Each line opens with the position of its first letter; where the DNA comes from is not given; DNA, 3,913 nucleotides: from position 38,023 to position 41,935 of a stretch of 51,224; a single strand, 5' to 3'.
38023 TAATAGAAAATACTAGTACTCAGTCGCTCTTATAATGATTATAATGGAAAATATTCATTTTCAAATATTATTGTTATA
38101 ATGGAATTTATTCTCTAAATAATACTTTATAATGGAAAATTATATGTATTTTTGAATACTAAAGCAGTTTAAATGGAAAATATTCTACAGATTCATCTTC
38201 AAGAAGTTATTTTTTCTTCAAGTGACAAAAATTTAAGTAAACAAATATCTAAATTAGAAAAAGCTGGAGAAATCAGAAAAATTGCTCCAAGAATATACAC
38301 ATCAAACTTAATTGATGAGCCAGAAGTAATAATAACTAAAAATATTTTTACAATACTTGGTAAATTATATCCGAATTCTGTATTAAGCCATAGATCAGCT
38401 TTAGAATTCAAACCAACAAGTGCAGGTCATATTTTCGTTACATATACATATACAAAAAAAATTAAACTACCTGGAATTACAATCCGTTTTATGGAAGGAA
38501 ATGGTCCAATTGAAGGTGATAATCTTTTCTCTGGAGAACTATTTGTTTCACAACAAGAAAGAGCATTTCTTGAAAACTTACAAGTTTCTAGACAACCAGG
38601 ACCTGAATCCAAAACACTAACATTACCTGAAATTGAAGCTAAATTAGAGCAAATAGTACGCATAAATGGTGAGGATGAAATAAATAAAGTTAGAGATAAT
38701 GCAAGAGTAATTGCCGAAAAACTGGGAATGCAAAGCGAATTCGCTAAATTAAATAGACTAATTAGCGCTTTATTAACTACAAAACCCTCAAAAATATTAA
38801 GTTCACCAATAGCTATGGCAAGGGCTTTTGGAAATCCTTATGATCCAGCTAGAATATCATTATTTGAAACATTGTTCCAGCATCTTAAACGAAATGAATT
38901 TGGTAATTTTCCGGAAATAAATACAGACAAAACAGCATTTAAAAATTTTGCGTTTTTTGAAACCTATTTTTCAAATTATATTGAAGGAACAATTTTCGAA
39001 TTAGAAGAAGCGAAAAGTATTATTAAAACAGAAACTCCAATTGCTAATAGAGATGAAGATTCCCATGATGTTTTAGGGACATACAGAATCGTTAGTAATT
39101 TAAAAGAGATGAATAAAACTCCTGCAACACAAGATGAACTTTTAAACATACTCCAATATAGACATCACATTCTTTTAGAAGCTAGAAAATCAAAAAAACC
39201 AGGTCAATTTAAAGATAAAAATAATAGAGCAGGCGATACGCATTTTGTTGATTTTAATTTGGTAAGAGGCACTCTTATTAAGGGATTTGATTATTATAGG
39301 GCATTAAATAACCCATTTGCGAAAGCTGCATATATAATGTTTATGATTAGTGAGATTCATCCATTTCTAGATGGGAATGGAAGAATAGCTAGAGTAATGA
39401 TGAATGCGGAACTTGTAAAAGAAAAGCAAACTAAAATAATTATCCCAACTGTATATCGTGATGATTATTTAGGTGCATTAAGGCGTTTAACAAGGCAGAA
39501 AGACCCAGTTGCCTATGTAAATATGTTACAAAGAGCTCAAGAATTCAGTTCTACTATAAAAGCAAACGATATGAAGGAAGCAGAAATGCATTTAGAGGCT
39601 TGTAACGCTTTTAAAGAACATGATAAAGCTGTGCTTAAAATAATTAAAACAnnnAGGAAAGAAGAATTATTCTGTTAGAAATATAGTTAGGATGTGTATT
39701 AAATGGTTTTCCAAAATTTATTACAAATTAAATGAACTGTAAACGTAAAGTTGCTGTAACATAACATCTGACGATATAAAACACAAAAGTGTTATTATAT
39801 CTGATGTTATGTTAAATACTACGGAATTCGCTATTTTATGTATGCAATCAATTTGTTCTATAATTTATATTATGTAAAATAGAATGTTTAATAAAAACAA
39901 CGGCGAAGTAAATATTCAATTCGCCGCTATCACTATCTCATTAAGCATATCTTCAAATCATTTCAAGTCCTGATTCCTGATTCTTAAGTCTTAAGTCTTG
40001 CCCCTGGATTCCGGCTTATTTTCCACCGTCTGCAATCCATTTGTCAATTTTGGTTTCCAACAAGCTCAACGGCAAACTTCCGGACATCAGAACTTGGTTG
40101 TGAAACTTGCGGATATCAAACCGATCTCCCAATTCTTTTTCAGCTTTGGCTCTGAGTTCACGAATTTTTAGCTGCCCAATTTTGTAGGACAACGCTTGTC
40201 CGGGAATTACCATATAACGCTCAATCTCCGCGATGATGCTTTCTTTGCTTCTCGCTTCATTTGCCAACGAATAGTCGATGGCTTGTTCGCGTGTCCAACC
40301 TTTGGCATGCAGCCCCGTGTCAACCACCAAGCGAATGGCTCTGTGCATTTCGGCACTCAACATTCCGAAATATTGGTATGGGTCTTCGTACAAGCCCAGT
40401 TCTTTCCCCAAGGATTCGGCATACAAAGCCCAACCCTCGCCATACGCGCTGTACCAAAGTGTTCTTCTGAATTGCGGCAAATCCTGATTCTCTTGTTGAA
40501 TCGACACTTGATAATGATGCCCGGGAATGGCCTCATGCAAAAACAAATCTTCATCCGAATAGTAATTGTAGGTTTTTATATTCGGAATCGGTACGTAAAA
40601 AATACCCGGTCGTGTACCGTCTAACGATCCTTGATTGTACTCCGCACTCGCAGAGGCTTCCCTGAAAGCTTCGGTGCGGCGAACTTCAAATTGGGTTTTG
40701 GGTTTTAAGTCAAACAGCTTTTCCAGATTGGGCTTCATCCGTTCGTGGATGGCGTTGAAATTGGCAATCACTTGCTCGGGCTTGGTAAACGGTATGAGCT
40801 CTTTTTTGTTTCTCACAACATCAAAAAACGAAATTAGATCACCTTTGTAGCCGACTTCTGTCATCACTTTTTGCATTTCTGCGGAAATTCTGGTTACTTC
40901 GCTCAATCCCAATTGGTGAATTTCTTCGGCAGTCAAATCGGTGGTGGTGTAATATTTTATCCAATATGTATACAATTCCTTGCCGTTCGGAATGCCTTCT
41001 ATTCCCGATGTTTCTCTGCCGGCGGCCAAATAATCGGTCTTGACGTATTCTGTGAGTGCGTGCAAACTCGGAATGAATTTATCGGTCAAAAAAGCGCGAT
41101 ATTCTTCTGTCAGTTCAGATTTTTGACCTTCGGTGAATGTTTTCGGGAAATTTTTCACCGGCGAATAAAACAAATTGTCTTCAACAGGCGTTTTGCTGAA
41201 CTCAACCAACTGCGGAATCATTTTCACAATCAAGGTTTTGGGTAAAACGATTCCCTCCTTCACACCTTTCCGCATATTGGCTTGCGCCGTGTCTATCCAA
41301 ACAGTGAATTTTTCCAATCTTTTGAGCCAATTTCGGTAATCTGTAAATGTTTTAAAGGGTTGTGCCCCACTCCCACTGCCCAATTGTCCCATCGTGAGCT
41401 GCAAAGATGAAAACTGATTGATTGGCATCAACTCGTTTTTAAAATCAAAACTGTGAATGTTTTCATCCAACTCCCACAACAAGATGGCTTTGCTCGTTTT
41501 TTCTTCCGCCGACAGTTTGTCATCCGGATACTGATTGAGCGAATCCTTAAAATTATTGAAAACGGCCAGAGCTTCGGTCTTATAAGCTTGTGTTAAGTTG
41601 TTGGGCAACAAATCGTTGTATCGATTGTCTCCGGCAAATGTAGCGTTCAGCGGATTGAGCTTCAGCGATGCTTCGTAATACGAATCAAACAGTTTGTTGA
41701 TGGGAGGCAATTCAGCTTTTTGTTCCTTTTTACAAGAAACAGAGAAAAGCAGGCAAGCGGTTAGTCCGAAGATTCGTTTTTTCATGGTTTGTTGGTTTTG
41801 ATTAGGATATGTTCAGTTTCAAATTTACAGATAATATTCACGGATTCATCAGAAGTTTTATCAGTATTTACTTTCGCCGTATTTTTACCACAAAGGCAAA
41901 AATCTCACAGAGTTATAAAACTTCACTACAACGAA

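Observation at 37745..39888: AT-rich single-gene islet encoding an AbiEi-like/Fic fusion, a possible one-polypeptide toxin-antitoxin or abortive-infection module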

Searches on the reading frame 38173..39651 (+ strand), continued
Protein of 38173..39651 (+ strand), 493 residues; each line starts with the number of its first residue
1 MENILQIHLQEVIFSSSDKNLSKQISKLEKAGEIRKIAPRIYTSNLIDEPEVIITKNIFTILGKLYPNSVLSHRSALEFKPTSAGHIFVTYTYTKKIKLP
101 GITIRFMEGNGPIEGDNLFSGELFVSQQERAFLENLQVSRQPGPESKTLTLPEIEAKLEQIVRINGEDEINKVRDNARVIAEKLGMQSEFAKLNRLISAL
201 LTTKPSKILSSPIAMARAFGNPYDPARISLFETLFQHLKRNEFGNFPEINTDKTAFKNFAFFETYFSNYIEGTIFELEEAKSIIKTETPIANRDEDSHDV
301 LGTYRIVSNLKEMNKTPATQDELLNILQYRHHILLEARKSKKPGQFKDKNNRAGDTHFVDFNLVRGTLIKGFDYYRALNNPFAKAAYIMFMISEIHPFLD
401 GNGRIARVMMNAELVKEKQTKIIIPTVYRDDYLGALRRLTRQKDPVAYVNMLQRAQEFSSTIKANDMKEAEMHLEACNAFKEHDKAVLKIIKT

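Call 75: get_annotated_region(hit=H7, flank=5000)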
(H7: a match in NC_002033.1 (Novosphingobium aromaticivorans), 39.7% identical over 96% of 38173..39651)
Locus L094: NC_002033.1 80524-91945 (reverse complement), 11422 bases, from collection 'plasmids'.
description: Novosphingobium aromaticivorans plasmid pNL1, complete sequence
organism: Novosphingobium aromaticivorans (NCBI taxid 48935)
taxonomy: Bacteria; Pseudomonadota; Alphaproteobacteria; Sphingomonadales; Sphingomonadaceae; Novosphingobium; Novosphingobium aromaticivorans
host: -; source: -; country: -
typing (MOB-suite, as given by PLSDB): conjugative; replicon rep_cluster_373; relaxase MOBF; mating-pair formation MPF_F
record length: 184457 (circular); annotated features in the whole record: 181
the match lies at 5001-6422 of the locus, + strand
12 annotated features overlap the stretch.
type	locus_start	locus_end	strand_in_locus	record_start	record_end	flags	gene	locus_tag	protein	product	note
CDS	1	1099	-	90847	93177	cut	-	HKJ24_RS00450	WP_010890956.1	type IV secretion system DNA-binding domain-containing protein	-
CDS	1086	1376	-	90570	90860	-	-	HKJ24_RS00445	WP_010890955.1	ribbon-helix-helix protein, CopG family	GO:0006355 - regulation of DNA-templated transcription [Evidence IEA]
CDS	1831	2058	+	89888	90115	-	-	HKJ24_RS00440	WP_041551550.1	hypothetical protein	-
CDS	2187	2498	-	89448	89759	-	-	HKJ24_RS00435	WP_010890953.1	hypothetical protein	-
CDS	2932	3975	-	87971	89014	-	-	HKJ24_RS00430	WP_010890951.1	DUF2493 domain-containing protein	-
CDS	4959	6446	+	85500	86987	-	-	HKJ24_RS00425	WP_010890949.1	Fic family protein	-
CDS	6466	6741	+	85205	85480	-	-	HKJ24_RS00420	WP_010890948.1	hypothetical protein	-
CDS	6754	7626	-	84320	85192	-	-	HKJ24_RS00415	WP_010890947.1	hypothetical protein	-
CDS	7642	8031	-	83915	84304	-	-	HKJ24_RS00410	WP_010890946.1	type II toxin-antitoxin system VapC family toxin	-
CDS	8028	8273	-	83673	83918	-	-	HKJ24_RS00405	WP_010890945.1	AbrB/MazE/SpoVT family DNA-binding domain-containing protein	-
CDS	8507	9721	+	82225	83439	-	-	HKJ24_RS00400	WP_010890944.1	tyrosine-type recombinase/integrase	GO:0015074 - DNA integration [Evidence IEA]; GO:0006310 - DNA recombination [Evidence IEA]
CDS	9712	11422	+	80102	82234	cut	-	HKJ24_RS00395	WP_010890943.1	tyrosine-type recombinase/integrase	GO:0015074 - DNA integration [Evidence IEA]; GO:0006310 - DNA recombination [Evidence IEA]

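Call 94: search_protein_families(library=pfam, proteins=[L053:6125-6913:-, L053:6965-7786:-, L004:3721-4329:+], max_evalue=0.001)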
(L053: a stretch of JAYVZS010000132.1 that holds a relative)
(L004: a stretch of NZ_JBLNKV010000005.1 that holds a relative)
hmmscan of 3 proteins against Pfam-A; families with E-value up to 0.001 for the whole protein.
L053:6125-6913:- (262 aa): 1 family
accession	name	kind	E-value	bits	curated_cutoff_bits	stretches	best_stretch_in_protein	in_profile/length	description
PF08843.17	AbiEii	-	8.8e-38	131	22.5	1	29-245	1-230/238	Nucleotidyl transferase AbiEii toxin, Type IV TA system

L053:6965-7786:- (273 aa): 1 family
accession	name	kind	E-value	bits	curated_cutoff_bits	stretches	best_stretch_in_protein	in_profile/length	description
PF09407.15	AbiEi_1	-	1.3e-21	77.8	22.2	1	75-219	2-142/142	AbiEi antitoxin C-terminal domain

L004:3721-4329:+ (203 aa): 3 families
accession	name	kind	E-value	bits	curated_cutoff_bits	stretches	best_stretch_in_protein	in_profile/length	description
PF19570.5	DUF6088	-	4.2e-75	251.7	25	1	8-178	1-170/172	Family of unknown function (DUF6088)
PF13338.12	AbiEi_4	-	3.9e-05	24.1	25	1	38-60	27-49/49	Transcriptional regulator, AbiEi antitoxin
PF17194.10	AbiEi_3_N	-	0.0007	20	26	0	7-107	3-92/93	Transcriptional regulator, AbiEi antitoxin N-terminal domain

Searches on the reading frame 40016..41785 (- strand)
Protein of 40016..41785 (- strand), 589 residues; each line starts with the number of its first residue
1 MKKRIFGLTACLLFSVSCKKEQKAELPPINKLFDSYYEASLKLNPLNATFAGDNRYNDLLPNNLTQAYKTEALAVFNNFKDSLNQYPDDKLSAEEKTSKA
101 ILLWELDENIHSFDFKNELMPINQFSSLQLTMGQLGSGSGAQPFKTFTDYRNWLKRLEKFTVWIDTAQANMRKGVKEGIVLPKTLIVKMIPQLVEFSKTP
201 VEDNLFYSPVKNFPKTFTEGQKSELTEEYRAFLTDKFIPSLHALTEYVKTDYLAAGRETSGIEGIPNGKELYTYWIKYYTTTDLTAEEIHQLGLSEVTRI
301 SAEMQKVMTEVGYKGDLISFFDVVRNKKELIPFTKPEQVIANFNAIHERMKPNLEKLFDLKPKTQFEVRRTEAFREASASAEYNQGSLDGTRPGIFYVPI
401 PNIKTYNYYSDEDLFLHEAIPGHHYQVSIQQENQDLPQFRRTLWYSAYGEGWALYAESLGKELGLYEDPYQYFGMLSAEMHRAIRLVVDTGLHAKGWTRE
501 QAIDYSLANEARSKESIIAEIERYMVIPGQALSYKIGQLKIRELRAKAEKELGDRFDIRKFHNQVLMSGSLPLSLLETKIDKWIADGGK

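Call 83: find_encoding_contigs(protein=window:40016-41785:-, flank=6000, max_places=8)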
Protein window:40016-41785:- (589 aa): 1 contig read that carries it; 1 place shown.
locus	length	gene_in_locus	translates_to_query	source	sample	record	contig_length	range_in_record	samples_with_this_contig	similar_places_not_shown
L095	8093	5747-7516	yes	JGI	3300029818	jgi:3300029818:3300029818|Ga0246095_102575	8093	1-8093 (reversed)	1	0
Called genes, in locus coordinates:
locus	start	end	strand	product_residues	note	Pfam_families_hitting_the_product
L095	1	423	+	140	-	?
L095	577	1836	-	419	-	PF00817:IMS, PF11799:IMS_C, PF13438:DUF4113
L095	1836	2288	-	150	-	PF00717:Peptidase_S24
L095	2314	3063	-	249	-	PF20113:DUF6503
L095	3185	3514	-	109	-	PF17761:DUF1016_N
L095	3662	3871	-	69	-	-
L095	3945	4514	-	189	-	-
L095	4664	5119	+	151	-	PF01668:SmpB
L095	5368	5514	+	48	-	-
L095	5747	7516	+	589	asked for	PF05960:DUF885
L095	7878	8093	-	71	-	?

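Call 84: find_related_loci(query=window:40016-41782:-, collection=metagenome_contigs, flank=6000)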
Query window:40016-41782:- (588 aa) in metagenome_contigs; peptide patterns used: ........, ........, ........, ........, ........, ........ (x = any residue, [..] = any of these).
160 stretches matched a pattern; 115 encode a relative of the query (tblastn E <= 1e-3); the best 80 are kept; 80 distinct loci.
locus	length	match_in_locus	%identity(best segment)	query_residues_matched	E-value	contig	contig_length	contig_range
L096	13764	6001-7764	88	1-588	0e+0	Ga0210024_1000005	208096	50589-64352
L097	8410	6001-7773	63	2-584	0e+0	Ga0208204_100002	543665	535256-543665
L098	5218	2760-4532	63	2-584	0e+0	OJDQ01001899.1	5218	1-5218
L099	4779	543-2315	63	2-584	0e+0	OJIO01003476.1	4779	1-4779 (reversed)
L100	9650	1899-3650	62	9-583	0e+0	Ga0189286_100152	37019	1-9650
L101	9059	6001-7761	61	7-586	0e+0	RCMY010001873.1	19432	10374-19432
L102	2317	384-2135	61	7-584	0e+0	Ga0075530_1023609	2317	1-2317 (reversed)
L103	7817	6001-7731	60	4-583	0e+0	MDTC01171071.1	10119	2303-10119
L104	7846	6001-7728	59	5-583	0e+0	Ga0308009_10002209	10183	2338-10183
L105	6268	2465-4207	58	2-583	0e+0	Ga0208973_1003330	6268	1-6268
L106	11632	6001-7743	59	2-583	0e+0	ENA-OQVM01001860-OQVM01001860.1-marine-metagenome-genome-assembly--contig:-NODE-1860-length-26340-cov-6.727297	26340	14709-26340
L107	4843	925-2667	58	2-583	0e+0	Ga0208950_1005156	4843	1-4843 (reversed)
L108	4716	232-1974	58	2-583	0e+0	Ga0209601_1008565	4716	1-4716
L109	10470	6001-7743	58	2-583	0e+0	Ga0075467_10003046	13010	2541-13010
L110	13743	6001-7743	58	2-583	0e+0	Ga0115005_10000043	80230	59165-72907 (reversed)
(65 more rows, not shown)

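Call 94: search_protein_families(library=pfam, proteins=[L096:8123-8755:-, L096:8725-9084:-, L096:9078-9338:-, L096:9486-9716:-], max_evalue=0.001)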
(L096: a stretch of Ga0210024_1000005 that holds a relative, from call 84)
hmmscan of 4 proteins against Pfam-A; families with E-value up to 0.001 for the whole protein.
L096:8123-8755:- (210 aa): 4 families
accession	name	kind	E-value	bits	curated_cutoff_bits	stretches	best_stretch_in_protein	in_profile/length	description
PF12802.13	MarR_2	-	3e-10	40.5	27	1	52-111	3-61/61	MarR family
PF01047.28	MarR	-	6.8e-05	23.1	24.6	1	66-111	13-58/59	MarR family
PF13463.12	HTH_27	-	0.00015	22.4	22.2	1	52-120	1-68/68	Winged helix DNA-binding domain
PF22381.2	Staph_reg_Sar_Rot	-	0.00094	19.7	27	0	49-124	9-82/85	Transcriptional regulator SarA/Rot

L096:8725-9084:- (119 aa): 1 family
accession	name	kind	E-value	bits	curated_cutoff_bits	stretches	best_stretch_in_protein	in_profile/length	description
PF06094.17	GGACT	-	3.6e-09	37.6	22.8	1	9-116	1-104/120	Gamma-glutamyl cyclotransferase, AIG2-like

L096:9078-9338:- (86 aa): 1 family
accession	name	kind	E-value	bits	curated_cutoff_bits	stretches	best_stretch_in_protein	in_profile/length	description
PF09630.15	DUF2024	-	1.1e-33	115.4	27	1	1-82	2-81/81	Domain of unknown function (DUF2024)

L096:9486-9716:- (76 aa): 0 families

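Call 97: search_protein_families(library=padloc, alignment_id=A4, max_evalue=1e-10)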
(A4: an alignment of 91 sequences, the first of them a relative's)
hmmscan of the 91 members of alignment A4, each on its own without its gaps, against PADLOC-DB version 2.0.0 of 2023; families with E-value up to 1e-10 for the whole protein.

A. member 1, L106:5337-5930:+ (198 aa): 0 families

B. families by the number of members that match (of 91 scanned): 34 families (the first 25 are shown)
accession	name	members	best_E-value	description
PDLC04856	PDC-S05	2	5.3e-57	-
PDLC04869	PDC-S05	2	8e-56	-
PDLC04849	PDC-S05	2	6.8e-39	-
PDLC04042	PD-T4-6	1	2.4e-76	-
PDLC04061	PD-T4-6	1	4.4e-70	-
PDLC04053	PD-T4-6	1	1.4e-68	-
PDLC04054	PD-T4-6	1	6.7e-68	-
PDLC04060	PD-T4-6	1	7.6e-66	-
PDLC04043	PD-T4-6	1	3.5e-64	-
PDLC04047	PD-T4-6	1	2.6e-61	-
PDLC04057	PD-T4-6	1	3.2e-61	-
PDLC04039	PD-T4-6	1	5.7e-61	-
PDLC04041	PD-T4-6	1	6.3e-61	-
PDLC04052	PD-T4-6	1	1.7e-55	-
PDLC04138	mad6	1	2e-55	mads_6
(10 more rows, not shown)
